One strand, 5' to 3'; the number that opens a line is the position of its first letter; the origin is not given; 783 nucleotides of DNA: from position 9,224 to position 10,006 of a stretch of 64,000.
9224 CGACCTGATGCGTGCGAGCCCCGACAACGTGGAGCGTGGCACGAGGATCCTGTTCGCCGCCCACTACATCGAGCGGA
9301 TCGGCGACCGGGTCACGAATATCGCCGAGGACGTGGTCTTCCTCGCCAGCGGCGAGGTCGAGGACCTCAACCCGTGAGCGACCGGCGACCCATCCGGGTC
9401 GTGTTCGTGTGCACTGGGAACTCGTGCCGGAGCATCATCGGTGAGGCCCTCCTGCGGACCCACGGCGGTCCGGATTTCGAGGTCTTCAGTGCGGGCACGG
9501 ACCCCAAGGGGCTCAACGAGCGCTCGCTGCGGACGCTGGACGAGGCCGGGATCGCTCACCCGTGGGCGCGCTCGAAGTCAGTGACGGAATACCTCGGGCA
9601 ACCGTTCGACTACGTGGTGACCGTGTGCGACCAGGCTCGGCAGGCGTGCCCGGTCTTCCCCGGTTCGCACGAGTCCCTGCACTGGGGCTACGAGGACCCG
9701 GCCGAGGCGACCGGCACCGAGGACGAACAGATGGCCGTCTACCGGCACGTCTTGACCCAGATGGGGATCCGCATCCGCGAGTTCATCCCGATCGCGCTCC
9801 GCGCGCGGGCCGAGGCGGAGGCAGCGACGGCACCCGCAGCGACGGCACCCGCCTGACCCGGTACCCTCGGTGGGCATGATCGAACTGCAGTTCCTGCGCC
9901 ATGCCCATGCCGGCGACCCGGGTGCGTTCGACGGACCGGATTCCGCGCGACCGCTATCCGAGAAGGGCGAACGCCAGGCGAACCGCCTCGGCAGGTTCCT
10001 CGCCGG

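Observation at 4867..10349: pstSCAB-phoU operon extended by an arsenate reductase and a SixA phosphohistidine phosphatase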

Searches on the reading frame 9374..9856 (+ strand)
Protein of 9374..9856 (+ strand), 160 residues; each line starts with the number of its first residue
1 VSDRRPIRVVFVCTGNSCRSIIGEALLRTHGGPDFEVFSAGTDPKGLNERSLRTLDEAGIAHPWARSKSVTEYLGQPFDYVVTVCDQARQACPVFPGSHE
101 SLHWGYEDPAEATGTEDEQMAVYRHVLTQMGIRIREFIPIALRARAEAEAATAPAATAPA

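Call 9: search_protein_families(library=pfam, proteins=[window:9374-9856:+])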
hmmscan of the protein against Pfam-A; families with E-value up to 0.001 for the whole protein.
window:9374-9856:+ (160 aa): 1 family
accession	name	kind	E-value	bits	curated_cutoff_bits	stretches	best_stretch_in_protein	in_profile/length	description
PF01451.26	LMWPc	-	3.8e-17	63.3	23.2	1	9-135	1-141/144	Low molecular weight phosphotyrosine protein phosphatase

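Call 10: search_protein_families(library=ncbifam, proteins=[window:9374-9856:+])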
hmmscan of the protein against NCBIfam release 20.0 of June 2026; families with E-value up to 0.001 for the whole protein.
window:9374-9856:+ (160 aa): 4 families
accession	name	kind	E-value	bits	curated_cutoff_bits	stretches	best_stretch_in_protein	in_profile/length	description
TIGR02691.1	arsC_pI258_fam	equivalog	2.4e-32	111.9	174.3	1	9-137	1-129/129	arsenate reductase (thioredoxin)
NF010053.0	PRK13530.1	subfamily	6.1e-26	91.3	215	1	9-138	6-129/133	arsenate reductase (thioredoxin)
TIGR02689.1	ars_reduc_gluta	equivalog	1e-09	38.6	157.6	1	8-135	2-123/126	arsenate reductase, glutathione/glutaredoxin type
NF008486.0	PRK11391.1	equivalog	4e-05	24.1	247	1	9-42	9-41/148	phosphotyrosine-protein phosphatase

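Call 14: find_homologous_proteins(query=window:9374-9856:+)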
Query window:9374-9856:+ (160 aa): 7826 proteins with E <= 0.001 among 8000 candidates; the best 120 are listed.
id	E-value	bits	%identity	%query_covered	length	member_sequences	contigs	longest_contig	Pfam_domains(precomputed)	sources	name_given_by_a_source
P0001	4.5e-93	327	93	97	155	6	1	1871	PF01451.28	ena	-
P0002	1.4e-87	309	89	94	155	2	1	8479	PF01451.28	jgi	jgi:arsenate reductase (thioredoxin)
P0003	2.5e-76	273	79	96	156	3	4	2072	PF01451.28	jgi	jgi:arsenate reductase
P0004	2.9e-76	273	77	97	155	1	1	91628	PF01451.28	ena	-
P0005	2.8e-75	269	77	97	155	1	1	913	PF01451.28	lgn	-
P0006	3.1e-75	269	78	97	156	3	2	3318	PF01451.28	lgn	-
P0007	9.5e-75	268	77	97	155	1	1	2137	PF01451.28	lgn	-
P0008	1.0e-74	268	77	97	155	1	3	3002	PF01451.28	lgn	-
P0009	1.2e-74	267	76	97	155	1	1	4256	PF01451.28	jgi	jgi:arsenate reductase (thioredoxin)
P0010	1.3e-74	267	76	97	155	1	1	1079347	PF01451.28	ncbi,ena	-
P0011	1.4e-74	267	76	97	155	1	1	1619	PF01451.28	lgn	-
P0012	2.0e-74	267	53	86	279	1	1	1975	PF01451.28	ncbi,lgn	-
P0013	2.2e-74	267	76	97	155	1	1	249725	PF01451.28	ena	-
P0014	2.6e-74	266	75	97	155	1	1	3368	PF01451.28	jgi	jgi:arsenate reductase (thioredoxin)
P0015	3.8e-74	266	75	97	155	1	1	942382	PF01451.28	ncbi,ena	-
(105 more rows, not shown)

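Call 16: find_related_loci(query=A1, collection=genome_contigs, flank=7000)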
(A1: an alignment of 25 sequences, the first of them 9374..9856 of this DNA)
Query A1 (160 aa) in genome_contigs; peptide patterns used: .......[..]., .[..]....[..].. (x = any residue, [..] = any of these).
600 stretches matched a pattern (row limit reached: there are more); 557 encode a relative of the query (tblastn E <= 1e-3); the best 80 are kept; 80 distinct loci.
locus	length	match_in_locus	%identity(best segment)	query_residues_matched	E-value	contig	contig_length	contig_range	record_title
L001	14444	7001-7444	74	6-153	7e-72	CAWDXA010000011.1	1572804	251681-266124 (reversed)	MAG: uncultured Chloroflexia bacterium isolate MFD05942.bin.2.254 genome assembly, contig: contig_7535, whole genome sho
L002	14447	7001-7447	70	1-149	8e-69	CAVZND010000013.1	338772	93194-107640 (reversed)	MAG: uncultured Chloroflexia bacterium isolate MFD02242.bin.2.217 genome assembly, contig: contig_3435, whole genome sho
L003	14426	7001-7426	73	6-147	4e-66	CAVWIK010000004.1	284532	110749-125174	MAG: uncultured Chloroflexia bacterium isolate MFD02199.bin.2.130 genome assembly, contig: contig_99323, whole genome sh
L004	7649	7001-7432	67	5-148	1e-65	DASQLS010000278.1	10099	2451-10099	MAG TPA_asm: Candidatus Limnocylindrales bacterium isolate SMAG_U11944 k141_4056130, whole genome shotgun sequence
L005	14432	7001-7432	72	1-142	6e-66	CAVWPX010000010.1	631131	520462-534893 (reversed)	MAG: uncultured Chloroflexia bacterium isolate MFD09368.bin.2.184 genome assembly, contig: contig_9875, whole genome sho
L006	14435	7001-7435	68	6-150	2e-65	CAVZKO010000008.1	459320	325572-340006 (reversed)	MAG: uncultured Chloroflexia bacterium isolate MFD09267.bin.2.309 genome assembly, contig: contig_57525, whole genome sh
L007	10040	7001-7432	67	5-148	4e-65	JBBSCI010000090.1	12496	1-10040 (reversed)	MAG: Candidatus Limnocylindrales bacterium isolate metawrap_la6_14 metawrap_la6_14_K_1757062_L_12496_cov_8.0000, whole g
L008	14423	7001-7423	69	3-143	4e-64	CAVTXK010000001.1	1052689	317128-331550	MAG: uncultured Chloroflexia bacterium isolate MFD06742.bin.2.198 genome assembly, contig: contig_25193, whole genome sh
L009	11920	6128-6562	66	1-146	2e-63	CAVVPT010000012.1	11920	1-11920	MAG: uncultured Chloroflexia bacterium isolate MFD00392.bin.3.845 genome assembly, contig: contig_56966, whole genome sh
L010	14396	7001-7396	72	6-137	2e-62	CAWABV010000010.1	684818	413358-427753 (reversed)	MAG: uncultured Chloroflexia bacterium isolate MFD05176.bin.1.233 genome assembly, contig: contig_42754, whole genome sh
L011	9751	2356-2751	70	6-137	6e-62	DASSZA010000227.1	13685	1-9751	MAG TPA_asm: Candidatus Limnocylindrales bacterium isolate SMAG_U695 k141_1560595, whole genome shotgun sequence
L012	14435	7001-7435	68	1-145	2e-61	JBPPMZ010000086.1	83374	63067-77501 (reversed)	MAG: Candidatus Limnocylindrales bacterium isolate BIOS2019_out_023 k131_2044043, whole genome shotgun sequence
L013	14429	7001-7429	66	6-148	4e-61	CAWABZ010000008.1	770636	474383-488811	MAG: uncultured Chloroflexia bacterium isolate MFD09267.bin.2.90 genome assembly, contig: contig_34366, whole genome sho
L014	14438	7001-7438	64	6-151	4e-60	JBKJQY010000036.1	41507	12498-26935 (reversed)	MAG: Candidatus Limnocylindrales bacterium isolate ant_bin.514 k117_724935, whole genome shotgun sequence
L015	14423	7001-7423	64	6-146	8e-60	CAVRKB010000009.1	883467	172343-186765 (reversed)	MAG: uncultured Chloroflexia bacterium isolate MFD05567.bin.2.88 genome assembly, contig: contig_4747, whole genome shot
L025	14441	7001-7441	60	6-152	3e-56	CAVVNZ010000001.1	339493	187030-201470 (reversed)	MAG: uncultured Chloroflexia bacterium isolate MFD03975.bin.3.6 genome assembly, contig: contig_104549, whole genome sho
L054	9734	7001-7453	52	6-156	2e-47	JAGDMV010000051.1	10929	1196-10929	MAG: Chloroflexota bacterium isolate CTSoil_043 scaffold_4381, whole genome shotgun sequence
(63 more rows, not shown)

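Call 31: search_solved_structures(query=window:9374-9856:+, show_alignments=3)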
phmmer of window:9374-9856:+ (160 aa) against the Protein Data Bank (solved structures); distinct sequences matched with E-value up to 0.001: 23.
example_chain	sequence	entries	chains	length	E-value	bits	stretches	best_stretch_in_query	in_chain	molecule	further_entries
8p5n_A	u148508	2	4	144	9.3e-37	129.6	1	3-138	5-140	Low molecular weight phosphatase family protein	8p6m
1jl3_A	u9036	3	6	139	2.5e-26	95.7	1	9-138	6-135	ARSENATE REDUCTASE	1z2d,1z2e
2ipa_B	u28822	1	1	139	3e-22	82.5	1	9-138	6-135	Protein arsC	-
2cd7_A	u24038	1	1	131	3.5e-17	66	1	9-117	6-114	PROTEIN ARSC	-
1ljl_A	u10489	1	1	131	4.7e-17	65.6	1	9-117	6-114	arsenate reductase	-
1lju_A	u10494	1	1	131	8.7e-16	61.4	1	9-117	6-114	arsenate reductase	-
1lk0_A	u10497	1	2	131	1.2e-15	61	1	9-117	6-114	arsenate reductase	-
1jf8_A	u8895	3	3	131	2.2e-14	56.9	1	9-117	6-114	arsenate reductase | Protein arsC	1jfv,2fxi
1rxe_A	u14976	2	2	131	5.7e-13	52.3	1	9-117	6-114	Arsenate reductase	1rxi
3t38_A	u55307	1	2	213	3.2e-11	46.6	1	8-117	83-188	Arsenate Reductase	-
1y1l_A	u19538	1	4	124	8.1e-10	42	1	8-137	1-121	arsenate reductase (arsC)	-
3rh0_A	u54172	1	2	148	1.2e-08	38.2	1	8-121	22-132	ARSENATE REDUCTASE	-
2l17_A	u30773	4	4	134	4.9e-08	36.3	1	8-134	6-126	Arsenate reductase | Glutaredoxin arsenate reductase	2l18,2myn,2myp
2l19_A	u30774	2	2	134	3.5e-07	33.5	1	8-134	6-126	Arsenate reductase | Glutaredoxin arsenate reductase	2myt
2cwd_A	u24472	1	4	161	1.6e-06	31.3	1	5-83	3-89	low molecular weight phosphotyrosine protein phosphatase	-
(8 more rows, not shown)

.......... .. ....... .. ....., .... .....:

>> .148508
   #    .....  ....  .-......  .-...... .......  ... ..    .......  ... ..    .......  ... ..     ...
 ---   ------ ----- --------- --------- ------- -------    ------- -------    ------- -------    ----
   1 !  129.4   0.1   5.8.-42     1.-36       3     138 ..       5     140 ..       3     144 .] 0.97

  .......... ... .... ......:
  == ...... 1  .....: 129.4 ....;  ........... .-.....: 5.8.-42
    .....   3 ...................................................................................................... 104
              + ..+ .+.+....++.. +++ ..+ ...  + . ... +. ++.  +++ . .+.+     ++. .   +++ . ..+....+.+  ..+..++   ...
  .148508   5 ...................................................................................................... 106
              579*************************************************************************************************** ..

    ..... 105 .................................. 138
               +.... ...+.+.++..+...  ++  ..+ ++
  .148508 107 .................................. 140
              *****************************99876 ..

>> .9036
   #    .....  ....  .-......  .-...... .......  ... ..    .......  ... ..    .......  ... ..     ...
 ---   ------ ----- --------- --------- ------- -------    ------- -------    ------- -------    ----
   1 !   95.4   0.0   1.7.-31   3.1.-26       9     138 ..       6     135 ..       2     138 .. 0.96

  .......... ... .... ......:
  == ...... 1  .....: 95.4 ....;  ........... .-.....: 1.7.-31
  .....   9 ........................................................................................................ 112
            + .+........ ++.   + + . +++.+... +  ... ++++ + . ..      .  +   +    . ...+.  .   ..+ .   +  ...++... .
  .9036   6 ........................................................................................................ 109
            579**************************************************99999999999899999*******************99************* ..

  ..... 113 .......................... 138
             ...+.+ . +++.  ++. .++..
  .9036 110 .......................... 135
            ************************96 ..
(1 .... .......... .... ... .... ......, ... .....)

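Call 49: find_homologous_proteins(query=L009:5375-6586:+, region=252-400)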
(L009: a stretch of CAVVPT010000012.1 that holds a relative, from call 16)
Query L009:5375-6586:+, residues 252-400 (149 aa): 667 proteins with E <= 0.001 among 2007 candidates; the best 120 are listed.
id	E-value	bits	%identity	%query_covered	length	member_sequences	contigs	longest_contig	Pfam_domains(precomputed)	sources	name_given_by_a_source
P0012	1.4e-83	296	57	91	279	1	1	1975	PF01451.28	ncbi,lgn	-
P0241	1.7e-83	296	61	81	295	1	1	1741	PF01451.28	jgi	jgi:arsenate reductase (thioredoxin)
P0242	8.9e-82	290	55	87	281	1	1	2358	PF01451.28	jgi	jgi:arsenate reductase (thioredoxin)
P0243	1.6e-79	283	61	81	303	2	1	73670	PF01451.28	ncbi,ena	-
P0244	2.7e-76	273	62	81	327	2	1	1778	PF01451.28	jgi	jgi:arsenate reductase (thioredoxin)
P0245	2.2e-74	266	60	80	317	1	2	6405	PF01451.28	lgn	-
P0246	2.5e-74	266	59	82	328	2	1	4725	PF01451.28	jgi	jgi:arsenate reductase (thioredoxin)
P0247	2.2e-73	263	55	85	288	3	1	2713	PF01451.28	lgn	-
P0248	3.0e-71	256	62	82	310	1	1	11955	PF01451.28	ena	-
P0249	8.4e-71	255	58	83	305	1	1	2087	PF01451.28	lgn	-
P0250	2.1e-69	250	78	93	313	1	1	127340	PF01451.28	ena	-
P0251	1.1e-68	248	81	89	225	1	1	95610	PF01451.28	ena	-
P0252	8.4e-66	239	77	97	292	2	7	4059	PF01451.28,PF00027.36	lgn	-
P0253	2.0e-65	237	58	81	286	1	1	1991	PF01451.28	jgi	jgi:arsenate reductase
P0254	8.0e-65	235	79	93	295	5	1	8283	PF01451.28,PF00027.36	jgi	-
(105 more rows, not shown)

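Call 59: search_protein_families(library=pfam, proteins=[L054:3981-5675:+, L054:1830-3974:+, L025:6596-7450:+, L025:7450-8538:+])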
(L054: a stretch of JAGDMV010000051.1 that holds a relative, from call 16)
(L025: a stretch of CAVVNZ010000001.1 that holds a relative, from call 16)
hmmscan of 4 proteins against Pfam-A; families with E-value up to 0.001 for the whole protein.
L054:3981-5675:+ (565 aa): 2 families
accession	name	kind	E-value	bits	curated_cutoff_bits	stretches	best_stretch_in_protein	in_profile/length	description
PF05235.19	CHAD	-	5.5e-51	174.2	25.6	1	274-504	2-226/228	CHAD domain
PF01928.26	CYTH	-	6.7e-18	65.6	23.2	1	9-206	2-178/179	CYTH domain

L054:1830-3974:+ (715 aa): 5 families
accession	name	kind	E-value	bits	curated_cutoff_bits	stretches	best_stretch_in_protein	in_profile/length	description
PF17941.7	PP_kinase_C_1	-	2.5e-72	242.3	25.7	1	338-504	1-166/167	Polyphosphate kinase C-terminal domain 1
PF13090.12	PP_kinase_C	-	2.9e-65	219.4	25.8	1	511-673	1-163/172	Polyphosphate kinase C-terminal domain 2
PF02503.22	PP_kinase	-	2.1e-61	207.2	31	1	133-307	2-183/183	Polyphosphate kinase middle domain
PF13089.11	PP_kinase_N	-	2.5e-38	131.1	23.8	1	20-124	1-106/107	Polyphosphate kinase N-terminal domain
PF13091.12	PLDc_2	-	3.2e-07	30.7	27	0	544-650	15-129/132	PLD-like domain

L025:6596-7450:+ (285 aa): 3 families
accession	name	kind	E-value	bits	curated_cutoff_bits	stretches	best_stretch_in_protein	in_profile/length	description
PF01451.26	LMWPc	-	1.3e-18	68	23.2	1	139-267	1-143/144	Low molecular weight phosphotyrosine protein phosphatase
PF13411.12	MerR_1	-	1e-13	51.6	21.6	1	7-72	2-66/69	MerR HTH family regulatory protein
PF00376.29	MerR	-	2.1e-11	43.9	28.2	1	7-44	1-38/38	MerR family regulatory protein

L025:7450-8538:+ (363 aa): 1 family
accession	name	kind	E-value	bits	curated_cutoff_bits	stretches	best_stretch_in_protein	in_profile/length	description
PF01758.21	SBF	-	5e-56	189.9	24.3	1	61-257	1-190/191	Sodium Bile acid symporter family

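Call 62: find_encoding_contigs(protein=P0002, flank=8000, max_places=3)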
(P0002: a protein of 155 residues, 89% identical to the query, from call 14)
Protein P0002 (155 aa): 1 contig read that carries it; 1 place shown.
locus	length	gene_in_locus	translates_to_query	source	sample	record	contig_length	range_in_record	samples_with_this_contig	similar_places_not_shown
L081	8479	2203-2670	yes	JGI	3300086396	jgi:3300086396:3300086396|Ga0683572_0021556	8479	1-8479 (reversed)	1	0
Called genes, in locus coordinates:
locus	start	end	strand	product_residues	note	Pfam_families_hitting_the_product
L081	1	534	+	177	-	?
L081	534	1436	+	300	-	PF00005:ABC_tran, PF02463:SMC_N (faint), PF13304:AAA_21 (faint)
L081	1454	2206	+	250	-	PF01895:PhoU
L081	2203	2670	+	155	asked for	PF01451:LMWPc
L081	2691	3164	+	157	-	PF00300:His_Phos_1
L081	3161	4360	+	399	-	PF03600:CitMHS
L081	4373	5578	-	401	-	PF01266:DAO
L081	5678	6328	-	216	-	PF03009:GDPD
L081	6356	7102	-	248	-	PF03372:Exo_endo_phos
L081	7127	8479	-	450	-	?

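Call 67: predict_structure(alignment_id=A1)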
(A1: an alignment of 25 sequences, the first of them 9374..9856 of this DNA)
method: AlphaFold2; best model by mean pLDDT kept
length: 160 residues; sequences in the alignment: 25
mean_pLDDT: 87.7   pTM: 0.84
mean pLDDT of the five models: 87.7, 87.2, 87.0, 86.1, 84.9
residues with pLDDT >= 90: 93; 70-90: 53; 50-70: 11; < 50: 3
segments of 3 or more residues with pLDDT < 50: none
pLDDT, mean of each block of 10 residues (from residue 1): 79 86 96 94 85 95 90 89 87 72 88 94 96 97 91 62
secondary structure, 60 per line:
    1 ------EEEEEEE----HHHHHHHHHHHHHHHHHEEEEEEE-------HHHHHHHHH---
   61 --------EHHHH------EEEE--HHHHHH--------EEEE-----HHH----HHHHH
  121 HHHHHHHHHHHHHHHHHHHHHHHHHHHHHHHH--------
elements in order: E7-13 H18-34 E35-41 H49-57 H70-73 E80-83 H86-91 E100-103 H116-152

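Call 70: fold_search(model_id=the predicted structure, library=pdb)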
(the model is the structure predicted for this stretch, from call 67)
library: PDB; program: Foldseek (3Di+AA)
matches with E <= 10: 1600; with E <= 0.001: 84
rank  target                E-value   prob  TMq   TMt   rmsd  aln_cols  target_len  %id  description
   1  8p5n_B                1.2e-16  1.00  0.78  0.91   1.9       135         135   41  Arsenate reductase (ArsC2) from Deinococcus indicus, co-crystallized with arsenate (released 2023-08-30)
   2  8p5n_A                1.2e-16  1.00  0.79  0.91   1.8       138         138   41  Arsenate reductase (ArsC2) from Deinococcus indicus, co-crystallized with arsenate (released 2023-08-30)
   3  8p6m_A                4.5e-16  1.00  0.76  0.93   1.2       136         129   39  Arsenate reductase (ArsC2) from Deinococcus indicus (released 2023-08-30)
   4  8p6m_B                5.4e-16  1.00  0.77  0.93   1.1       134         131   41  Arsenate reductase (ArsC2) from Deinococcus indicus (released 2023-08-30)
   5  1jl3_A                9.1e-15  1.00  0.75  0.87   1.9       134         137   36  Crystal Structure of B. subtilis ArsC (released 2001-10-24)
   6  1z2d_MODEL_1_A        6.7e-14  1.00  0.77  0.88   2.1       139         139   35  Solution Structure of Bacillus subtilis ArsC in reduced state (released 2005-10-04)
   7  1jf8                  1.9e-12  1.00  0.74  0.90   1.8       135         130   28  X-ray structure of reduced C10S, C15A arsenate reductase from pI258 (released 2001-10-03)
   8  1jl3_D                3.2e-12  1.00  0.68  0.86   2.5       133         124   33  Crystal Structure of B. subtilis ArsC (released 2001-10-24)
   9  1lk0_A                3.6e-12  1.00  0.72  0.88   2.0       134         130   29  Disulfide intermediate of C89L Arsenate reductase from pI258 (released 2002-08-07)
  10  1ljl                  3.8e-12  1.00  0.73  0.89   1.8       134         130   30  Wild Type pI258 S. aureus arsenate reductase (released 2002-08-07)
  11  1rxe                  4.6e-12  1.00  0.72  0.87   2.0       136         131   26  ArsC complexed with MNB (released 2004-06-01)
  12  1lju                  1.2e-11  1.00  0.71  0.85   2.6       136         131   28  X-RAY STRUCTURE OF C15A ARSENATE REDUCTASE FROM PI258 COMPLEXED WITH ARSENITE (released 2002-08-07)
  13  2cd7                  1.9e-11  1.00  0.74  0.89   1.9       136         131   29  Staphylococcus aureus pI258 arsenate reductase (ArsC) H62Q mutant (released 2006-06-28)
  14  1jl3_C                2.6e-11  1.00  0.66  0.86   2.5       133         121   32  Crystal Structure of B. subtilis ArsC (released 2001-10-24)
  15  1jfv                  2.6e-10  1.00  0.70  0.84   2.6       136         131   27  X-Ray Structure of oxidised C10S, C15A arsenate reductase from pI258 (released 2001-10-03)
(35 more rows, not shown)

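Call 71: search_protein_families(library=ncbifam, proteins=[L081:3161-4357:+], max_evalue=1e-10)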
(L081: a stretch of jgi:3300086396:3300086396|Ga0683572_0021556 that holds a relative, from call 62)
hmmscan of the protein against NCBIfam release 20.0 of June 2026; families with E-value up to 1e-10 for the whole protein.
L081:3161-4357:+ (399 aa): 0 families
